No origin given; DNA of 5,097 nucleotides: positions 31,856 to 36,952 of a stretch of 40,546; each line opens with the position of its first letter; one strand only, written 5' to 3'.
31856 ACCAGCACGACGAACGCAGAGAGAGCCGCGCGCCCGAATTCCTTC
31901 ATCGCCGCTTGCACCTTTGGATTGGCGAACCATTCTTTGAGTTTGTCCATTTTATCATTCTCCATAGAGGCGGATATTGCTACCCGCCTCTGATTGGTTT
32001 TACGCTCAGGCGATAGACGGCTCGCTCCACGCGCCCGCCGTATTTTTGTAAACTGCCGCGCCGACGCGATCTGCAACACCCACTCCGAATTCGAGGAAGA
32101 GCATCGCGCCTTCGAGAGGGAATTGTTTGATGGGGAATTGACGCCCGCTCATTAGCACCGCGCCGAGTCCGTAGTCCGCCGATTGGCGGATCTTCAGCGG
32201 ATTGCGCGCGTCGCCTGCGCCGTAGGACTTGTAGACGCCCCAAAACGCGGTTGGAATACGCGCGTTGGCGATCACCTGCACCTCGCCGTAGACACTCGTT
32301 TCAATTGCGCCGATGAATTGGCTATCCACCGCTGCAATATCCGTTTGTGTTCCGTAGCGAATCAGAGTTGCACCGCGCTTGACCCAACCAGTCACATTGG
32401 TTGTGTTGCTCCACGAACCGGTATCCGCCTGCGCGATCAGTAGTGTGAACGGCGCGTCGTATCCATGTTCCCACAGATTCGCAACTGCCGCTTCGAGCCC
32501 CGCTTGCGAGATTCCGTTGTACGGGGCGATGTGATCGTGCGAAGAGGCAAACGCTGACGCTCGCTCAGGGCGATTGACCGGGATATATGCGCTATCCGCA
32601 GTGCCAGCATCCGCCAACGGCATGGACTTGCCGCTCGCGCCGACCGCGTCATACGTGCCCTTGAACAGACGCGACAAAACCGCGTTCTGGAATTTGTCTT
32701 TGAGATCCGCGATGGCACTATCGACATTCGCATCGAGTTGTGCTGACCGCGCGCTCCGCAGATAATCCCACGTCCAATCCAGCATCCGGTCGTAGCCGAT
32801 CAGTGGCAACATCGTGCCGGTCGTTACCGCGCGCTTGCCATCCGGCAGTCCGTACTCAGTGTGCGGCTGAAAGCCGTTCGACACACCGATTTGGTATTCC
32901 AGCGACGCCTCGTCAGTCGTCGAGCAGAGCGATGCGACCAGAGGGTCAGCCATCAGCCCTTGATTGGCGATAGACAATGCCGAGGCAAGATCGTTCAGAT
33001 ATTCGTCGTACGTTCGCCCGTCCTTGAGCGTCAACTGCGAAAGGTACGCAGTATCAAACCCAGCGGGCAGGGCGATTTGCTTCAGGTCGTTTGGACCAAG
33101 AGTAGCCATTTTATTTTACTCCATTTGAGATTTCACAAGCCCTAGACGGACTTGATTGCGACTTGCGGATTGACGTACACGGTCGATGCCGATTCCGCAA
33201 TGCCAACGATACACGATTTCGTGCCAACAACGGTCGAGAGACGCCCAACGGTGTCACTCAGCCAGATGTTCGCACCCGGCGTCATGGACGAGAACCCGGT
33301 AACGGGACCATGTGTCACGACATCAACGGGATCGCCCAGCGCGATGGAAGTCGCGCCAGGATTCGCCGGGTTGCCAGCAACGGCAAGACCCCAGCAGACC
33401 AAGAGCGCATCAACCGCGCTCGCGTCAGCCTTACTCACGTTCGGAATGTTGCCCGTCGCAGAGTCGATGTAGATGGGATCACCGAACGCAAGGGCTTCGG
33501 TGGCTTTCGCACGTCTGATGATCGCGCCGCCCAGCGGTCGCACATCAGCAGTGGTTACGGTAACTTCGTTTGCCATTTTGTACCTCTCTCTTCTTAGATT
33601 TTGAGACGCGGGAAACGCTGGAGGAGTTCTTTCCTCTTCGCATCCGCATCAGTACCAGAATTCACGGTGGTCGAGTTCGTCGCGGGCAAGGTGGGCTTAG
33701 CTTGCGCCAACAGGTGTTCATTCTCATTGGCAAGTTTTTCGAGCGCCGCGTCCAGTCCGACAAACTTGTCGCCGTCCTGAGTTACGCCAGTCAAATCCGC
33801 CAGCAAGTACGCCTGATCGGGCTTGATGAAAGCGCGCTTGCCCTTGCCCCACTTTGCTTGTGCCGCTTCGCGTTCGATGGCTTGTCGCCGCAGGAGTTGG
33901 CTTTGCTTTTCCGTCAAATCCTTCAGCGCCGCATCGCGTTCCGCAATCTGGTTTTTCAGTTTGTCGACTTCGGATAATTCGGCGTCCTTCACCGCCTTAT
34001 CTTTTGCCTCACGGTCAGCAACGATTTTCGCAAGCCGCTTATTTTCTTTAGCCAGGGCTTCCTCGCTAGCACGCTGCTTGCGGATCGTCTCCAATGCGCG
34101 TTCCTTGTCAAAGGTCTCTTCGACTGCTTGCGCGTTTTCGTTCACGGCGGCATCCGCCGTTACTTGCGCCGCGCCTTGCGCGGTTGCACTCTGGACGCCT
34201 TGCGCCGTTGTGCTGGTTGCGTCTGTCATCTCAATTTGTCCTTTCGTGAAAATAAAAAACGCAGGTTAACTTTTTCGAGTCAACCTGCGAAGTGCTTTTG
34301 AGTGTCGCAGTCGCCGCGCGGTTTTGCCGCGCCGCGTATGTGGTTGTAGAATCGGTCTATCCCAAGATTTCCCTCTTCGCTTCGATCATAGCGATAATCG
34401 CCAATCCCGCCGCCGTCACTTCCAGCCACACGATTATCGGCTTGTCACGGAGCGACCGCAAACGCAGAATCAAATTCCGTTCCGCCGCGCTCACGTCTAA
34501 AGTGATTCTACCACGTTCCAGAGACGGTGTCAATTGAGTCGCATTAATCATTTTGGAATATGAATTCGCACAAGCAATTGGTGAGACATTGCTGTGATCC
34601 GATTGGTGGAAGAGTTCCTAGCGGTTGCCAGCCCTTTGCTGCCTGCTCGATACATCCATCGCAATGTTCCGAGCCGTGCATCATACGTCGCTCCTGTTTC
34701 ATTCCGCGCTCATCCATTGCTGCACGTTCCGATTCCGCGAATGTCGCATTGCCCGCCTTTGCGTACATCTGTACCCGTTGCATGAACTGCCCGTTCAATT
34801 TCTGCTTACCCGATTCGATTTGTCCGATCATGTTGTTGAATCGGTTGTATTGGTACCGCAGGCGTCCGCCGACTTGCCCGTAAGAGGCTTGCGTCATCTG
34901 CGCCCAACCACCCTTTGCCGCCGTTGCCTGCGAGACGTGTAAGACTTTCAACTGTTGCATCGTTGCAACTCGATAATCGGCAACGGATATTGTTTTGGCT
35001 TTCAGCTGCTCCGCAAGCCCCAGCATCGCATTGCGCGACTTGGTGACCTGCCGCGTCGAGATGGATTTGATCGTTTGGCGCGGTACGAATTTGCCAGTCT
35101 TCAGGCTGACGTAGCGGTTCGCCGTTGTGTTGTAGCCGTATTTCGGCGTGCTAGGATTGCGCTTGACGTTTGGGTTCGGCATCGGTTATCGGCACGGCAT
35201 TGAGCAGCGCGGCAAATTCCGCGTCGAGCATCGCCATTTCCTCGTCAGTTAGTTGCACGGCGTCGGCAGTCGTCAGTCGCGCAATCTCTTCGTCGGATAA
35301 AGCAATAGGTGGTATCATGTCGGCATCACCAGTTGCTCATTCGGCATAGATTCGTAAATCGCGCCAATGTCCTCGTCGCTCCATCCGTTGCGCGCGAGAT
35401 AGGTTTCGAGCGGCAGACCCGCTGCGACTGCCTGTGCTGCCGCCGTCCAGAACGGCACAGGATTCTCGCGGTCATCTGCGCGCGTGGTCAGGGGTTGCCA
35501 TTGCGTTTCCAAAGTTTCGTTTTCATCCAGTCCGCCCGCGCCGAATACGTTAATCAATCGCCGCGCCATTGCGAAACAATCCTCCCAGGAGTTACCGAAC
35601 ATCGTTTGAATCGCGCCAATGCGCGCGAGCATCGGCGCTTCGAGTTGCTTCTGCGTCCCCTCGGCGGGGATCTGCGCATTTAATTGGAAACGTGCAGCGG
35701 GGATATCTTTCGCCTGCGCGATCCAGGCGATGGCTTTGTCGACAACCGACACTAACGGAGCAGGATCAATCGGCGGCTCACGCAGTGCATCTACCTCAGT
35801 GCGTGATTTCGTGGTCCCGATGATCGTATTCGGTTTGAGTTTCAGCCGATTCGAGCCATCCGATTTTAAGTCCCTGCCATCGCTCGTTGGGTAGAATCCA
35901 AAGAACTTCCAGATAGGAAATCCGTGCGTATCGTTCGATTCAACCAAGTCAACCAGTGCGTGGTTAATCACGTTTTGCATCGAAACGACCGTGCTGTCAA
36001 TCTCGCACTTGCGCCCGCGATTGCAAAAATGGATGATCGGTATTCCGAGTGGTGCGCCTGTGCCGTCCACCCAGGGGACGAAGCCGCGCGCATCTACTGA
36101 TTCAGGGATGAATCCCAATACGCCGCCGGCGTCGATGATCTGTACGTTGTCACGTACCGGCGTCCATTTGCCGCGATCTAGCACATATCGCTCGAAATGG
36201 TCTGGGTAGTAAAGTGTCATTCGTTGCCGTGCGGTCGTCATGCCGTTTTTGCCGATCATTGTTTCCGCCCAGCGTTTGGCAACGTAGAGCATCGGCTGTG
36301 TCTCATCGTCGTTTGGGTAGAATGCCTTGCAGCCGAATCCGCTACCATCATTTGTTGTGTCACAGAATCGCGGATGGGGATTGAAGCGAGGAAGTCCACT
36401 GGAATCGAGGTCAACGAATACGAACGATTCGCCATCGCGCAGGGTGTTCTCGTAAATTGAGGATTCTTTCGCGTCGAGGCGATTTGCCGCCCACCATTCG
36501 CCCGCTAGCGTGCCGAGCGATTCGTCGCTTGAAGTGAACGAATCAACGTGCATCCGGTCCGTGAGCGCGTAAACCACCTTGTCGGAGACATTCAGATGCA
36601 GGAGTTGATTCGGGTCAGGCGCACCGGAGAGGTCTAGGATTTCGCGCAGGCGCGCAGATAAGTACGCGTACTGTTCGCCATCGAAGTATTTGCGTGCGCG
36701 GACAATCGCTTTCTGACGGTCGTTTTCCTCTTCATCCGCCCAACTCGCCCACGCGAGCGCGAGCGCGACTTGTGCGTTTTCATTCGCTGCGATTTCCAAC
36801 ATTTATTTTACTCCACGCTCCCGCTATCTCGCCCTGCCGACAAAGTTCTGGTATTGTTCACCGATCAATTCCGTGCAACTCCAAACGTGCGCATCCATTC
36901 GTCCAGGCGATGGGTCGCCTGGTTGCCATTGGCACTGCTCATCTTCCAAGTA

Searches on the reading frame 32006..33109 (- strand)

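Call 13: search_protein_families(library=phrogs, proteins=[window:32006-33109:-], max_evalue=0.001)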
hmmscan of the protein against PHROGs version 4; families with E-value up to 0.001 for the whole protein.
window:32006-33109:- (367 aa): 1 family
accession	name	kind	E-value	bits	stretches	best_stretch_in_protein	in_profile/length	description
phrog_3990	-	head and packaging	1.4e-24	87.9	1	17-365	21-381/390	major head protein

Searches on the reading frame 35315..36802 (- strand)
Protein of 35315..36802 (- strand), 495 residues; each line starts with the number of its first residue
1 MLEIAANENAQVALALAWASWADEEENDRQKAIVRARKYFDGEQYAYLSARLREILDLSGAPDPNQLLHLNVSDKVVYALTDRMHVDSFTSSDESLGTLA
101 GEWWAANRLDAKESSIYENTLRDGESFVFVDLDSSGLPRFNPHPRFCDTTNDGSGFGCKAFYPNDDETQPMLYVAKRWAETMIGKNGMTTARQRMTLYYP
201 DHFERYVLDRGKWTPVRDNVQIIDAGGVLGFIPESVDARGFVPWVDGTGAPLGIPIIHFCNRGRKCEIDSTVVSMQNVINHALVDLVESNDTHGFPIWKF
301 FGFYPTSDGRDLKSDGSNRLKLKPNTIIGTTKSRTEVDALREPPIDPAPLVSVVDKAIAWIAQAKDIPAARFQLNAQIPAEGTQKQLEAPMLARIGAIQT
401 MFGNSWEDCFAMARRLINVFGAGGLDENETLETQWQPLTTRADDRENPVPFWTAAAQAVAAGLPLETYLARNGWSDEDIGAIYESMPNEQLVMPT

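Call 13: search_protein_families(library=phrogs, proteins=[window:35315-36802:-], max_evalue=0.001)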
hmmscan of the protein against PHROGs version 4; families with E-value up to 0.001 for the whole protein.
window:35315-36802:- (495 aa): 2 families
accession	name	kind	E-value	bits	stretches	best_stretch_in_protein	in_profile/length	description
phrog_104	-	head and packaging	2.3e-35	123.3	1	30-492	55-471/550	portal protein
phrog_64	-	head and packaging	4.3e-07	29.8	1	89-338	147-350/547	portal protein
